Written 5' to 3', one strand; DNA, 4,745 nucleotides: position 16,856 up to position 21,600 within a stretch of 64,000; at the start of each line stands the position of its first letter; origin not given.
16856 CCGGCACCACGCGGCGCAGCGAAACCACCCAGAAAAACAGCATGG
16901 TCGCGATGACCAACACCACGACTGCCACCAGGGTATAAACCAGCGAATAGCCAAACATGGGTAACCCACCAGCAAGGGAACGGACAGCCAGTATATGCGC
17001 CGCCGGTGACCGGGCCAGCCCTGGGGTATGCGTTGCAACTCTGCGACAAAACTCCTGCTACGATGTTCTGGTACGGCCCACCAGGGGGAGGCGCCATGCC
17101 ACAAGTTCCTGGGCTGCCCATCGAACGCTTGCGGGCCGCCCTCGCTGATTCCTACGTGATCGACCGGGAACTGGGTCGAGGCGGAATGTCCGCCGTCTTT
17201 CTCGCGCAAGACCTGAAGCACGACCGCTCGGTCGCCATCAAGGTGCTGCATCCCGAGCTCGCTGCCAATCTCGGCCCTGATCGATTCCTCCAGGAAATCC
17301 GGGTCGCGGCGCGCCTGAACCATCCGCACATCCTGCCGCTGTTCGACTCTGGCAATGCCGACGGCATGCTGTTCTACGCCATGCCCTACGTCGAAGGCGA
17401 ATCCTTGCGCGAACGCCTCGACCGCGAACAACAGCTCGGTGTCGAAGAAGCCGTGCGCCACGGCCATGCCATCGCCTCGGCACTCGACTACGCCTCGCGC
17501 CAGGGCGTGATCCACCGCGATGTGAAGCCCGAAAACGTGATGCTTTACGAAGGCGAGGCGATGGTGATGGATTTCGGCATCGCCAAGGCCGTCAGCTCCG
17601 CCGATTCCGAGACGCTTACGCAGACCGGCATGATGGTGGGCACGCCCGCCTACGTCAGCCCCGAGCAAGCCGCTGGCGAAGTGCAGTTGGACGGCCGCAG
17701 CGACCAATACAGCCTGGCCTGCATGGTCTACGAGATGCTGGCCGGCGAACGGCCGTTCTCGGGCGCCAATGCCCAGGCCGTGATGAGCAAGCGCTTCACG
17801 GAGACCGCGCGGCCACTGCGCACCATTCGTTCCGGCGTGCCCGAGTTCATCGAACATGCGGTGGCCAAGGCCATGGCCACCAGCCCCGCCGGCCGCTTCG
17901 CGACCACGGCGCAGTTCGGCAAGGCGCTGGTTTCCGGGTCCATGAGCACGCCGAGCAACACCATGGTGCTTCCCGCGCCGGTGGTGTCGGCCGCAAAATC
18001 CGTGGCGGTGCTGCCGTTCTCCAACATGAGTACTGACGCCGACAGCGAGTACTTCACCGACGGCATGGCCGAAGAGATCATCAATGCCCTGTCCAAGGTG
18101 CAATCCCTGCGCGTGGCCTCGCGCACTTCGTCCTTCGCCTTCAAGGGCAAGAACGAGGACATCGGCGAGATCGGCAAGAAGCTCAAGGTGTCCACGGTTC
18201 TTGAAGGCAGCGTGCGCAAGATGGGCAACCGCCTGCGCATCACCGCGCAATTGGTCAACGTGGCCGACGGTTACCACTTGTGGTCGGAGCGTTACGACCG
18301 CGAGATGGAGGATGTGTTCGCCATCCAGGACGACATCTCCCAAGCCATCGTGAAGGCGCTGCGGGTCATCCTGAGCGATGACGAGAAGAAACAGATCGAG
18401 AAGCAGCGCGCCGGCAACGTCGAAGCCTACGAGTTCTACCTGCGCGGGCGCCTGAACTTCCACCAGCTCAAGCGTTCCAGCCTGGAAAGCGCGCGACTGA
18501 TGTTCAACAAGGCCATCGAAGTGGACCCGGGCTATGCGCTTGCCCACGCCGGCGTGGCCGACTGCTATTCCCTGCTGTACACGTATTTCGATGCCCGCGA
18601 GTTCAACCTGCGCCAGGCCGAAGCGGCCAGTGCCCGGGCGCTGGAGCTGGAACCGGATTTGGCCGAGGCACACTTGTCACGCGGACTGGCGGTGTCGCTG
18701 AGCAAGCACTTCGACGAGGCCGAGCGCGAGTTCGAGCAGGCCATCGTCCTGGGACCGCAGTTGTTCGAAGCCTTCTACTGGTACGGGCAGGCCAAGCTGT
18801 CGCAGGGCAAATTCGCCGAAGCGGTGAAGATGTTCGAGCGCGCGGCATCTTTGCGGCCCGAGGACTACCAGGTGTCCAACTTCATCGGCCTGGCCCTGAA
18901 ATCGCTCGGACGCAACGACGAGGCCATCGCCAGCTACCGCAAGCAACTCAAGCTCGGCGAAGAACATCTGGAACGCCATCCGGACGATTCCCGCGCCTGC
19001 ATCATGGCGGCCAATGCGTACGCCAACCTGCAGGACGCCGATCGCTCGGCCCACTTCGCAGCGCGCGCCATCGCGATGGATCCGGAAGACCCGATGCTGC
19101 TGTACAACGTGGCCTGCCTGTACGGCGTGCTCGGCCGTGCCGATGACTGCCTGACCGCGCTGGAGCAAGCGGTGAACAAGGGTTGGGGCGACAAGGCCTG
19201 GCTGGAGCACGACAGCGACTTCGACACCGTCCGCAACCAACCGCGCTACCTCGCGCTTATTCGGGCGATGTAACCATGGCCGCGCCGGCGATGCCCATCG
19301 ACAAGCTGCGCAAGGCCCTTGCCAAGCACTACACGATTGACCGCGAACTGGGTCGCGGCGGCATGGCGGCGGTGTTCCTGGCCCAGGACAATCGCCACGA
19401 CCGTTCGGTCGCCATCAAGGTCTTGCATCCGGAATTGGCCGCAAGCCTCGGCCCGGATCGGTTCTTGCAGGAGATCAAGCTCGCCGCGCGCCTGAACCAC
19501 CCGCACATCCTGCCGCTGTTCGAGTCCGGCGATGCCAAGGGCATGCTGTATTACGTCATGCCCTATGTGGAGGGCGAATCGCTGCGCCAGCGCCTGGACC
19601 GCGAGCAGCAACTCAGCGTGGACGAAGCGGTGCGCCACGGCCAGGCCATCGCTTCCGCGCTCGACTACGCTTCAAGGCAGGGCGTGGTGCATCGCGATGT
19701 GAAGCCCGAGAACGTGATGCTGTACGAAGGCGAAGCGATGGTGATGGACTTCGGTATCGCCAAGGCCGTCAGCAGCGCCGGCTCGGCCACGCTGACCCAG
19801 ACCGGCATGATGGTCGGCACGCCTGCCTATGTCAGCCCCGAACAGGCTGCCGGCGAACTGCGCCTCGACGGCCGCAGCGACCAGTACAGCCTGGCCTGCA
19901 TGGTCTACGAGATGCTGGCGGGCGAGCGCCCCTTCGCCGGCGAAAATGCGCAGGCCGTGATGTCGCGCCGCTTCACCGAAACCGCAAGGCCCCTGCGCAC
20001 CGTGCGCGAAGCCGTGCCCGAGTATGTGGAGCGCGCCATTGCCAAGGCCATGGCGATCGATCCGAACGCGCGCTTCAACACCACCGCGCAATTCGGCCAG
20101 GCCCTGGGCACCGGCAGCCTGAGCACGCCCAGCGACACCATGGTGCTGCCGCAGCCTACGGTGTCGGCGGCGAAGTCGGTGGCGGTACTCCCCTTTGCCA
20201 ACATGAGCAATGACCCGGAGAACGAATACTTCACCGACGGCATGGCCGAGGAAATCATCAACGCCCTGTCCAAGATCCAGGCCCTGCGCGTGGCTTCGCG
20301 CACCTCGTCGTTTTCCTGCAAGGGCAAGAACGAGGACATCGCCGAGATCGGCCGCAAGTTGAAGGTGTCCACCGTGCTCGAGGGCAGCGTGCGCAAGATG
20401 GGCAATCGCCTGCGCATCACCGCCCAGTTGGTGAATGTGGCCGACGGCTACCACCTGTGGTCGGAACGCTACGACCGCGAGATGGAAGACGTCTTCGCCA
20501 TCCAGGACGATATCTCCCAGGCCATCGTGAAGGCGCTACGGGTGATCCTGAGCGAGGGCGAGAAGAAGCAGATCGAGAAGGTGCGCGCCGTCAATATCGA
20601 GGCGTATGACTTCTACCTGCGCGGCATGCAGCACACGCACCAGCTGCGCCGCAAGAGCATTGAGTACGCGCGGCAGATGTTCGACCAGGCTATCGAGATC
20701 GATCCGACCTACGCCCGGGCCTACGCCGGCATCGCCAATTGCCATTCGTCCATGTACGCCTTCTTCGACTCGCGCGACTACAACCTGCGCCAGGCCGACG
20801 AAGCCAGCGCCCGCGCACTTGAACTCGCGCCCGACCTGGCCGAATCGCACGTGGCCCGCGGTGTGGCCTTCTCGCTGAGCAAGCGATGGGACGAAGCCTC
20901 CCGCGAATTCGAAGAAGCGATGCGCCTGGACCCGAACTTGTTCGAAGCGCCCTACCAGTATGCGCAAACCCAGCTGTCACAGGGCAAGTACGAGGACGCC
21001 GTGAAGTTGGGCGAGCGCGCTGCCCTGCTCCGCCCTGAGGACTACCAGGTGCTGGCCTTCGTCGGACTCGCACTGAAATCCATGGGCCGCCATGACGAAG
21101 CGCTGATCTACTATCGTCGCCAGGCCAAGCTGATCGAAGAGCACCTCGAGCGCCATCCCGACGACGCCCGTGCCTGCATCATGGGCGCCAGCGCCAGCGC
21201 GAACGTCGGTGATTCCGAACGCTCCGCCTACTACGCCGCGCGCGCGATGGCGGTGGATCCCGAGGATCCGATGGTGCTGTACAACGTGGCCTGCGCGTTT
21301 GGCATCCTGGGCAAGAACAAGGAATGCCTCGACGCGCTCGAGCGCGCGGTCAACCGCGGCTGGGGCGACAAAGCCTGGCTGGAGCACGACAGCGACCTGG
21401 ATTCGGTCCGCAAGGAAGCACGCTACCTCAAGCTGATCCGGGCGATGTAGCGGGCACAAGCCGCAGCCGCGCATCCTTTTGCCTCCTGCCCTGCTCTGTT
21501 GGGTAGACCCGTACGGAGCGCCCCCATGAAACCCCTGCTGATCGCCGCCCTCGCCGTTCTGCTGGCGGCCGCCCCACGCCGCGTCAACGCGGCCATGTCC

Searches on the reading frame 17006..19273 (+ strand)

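Call 46: search_protein_families(library=pfam, proteins=[window:17006-19273:+], max_evalue=0.001)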
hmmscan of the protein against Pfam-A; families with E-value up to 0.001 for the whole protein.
window:17006-19273:+ (755 aa): 19 families
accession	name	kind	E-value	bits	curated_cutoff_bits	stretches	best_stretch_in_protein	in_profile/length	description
PF00069.31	Pkinase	-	7.7e-44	150.5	31.7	1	50-267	1-213/263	Protein kinase domain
PF07714.23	PK_Tyr_Ser-Thr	-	4.9e-28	98.6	23.1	1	52-297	3-248/258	Protein tyrosine and serine/threonine kinase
PF07719.23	TPR_2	-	1.7e-17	62.5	27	1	588-620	2-34/34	Tetratricopeptide repeat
PF13181.12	TPR_8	-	3.2e-17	61.6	25.7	1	588-620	2-34/34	Tetratricopeptide repeat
PF13414.12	TPR_11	-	4.5e-17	61.9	26.8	0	594-635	1-42/42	TPR repeat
PF13431.12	TPR_17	-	3.3e-16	58.6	24.4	0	687-716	4-33/34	Tetratricopeptide repeat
PF00515.34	TPR_1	-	1.3e-14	53.8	27.8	0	594-620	8-34/34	Tetratricopeptide repeat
PF13432.12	TPR_16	-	1.7e-12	48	32.7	1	594-646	4-56/65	Tetratricopeptide repeat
PF13428.12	TPR_14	-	7.6e-11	42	23.5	1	588-623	2-37/44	Tetratricopeptide repeat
PF14559.12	TPR_19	-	2.9e-10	40.8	25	1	598-642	2-46/68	Tetratricopeptide repeat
PF13176.12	TPR_7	-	1.8e-07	31.1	27.9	0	627-650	5-28/36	Tetratricopeptide repeat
PF12895.13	ANAPC3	-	2.8e-07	31.2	27.2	1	570-646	6-81/82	Anaphase-promoting complex, cyclosome, subunit 3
PF13424.12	TPR_12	-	4.6e-07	30.4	30.1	0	625-693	7-76/77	Tetratricopeptide repeat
PF13371.12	TPR_9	-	2e-06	28.2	35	0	531-585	7-61/73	Tetratricopeptide repeat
PF01636.29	APH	-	3.4e-05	24.2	23.2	0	163-193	165-197/239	Phosphotransferase enzyme family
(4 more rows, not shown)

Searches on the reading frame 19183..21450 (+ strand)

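Call 46: search_protein_families(library=pfam, proteins=[window:19183-21450:+], max_evalue=0.001)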
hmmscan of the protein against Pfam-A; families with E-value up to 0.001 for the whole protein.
window:19183-21450:+ (755 aa): 17 families
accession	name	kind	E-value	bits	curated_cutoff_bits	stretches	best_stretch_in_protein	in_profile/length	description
PF00069.31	Pkinase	-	1.5e-46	159.4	31.7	1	50-301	1-255/263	Protein kinase domain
PF07714.23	PK_Tyr_Ser-Thr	-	6.4e-30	104.8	23.1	1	51-299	2-250/258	Protein tyrosine and serine/threonine kinase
PF13431.12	TPR_17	-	1.2e-15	56.8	24.4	0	576-607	2-33/34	Tetratricopeptide repeat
PF00515.34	TPR_1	-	2.9e-14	52.6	27.8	0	553-585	1-33/34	Tetratricopeptide repeat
PF07719.23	TPR_2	-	6.8e-14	51.2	27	1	553-585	1-33/34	Tetratricopeptide repeat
PF13414.12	TPR_11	-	4.1e-12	46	26.8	0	493-519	10-36/42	TPR repeat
PF13181.12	TPR_8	-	4.2e-09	36.3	25.7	0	622-652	2-32/34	Tetratricopeptide repeat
PF14559.12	TPR_19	-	6.9e-09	36.3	25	1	566-621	4-59/68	Tetratricopeptide repeat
PF13428.12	TPR_14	-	1.3e-07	32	23.5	0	591-625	5-39/44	Tetratricopeptide repeat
PF01636.29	APH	-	1.3e-06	28.8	23.2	0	161-193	163-197/239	Phosphotransferase enzyme family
PF13424.12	TPR_12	-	1.6e-06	28.7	30.1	0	536-583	20-75/77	Tetratricopeptide repeat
PF12895.13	ANAPC3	-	1.6e-06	28.7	27.2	0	570-644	6-79/82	Anaphase-promoting complex, cyclosome, subunit 3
PF03109.22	ABC1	-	2.6e-05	24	22.9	0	125-200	146-221/244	ABC1 atypical kinase-like domain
PF13176.12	TPR_7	-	3.7e-05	23.9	27.9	0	624-650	2-30/36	Tetratricopeptide repeat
PF14561.12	TPR_20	-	3.9e-05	24.3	25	0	573-608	8-43/90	Tetratricopeptide repeat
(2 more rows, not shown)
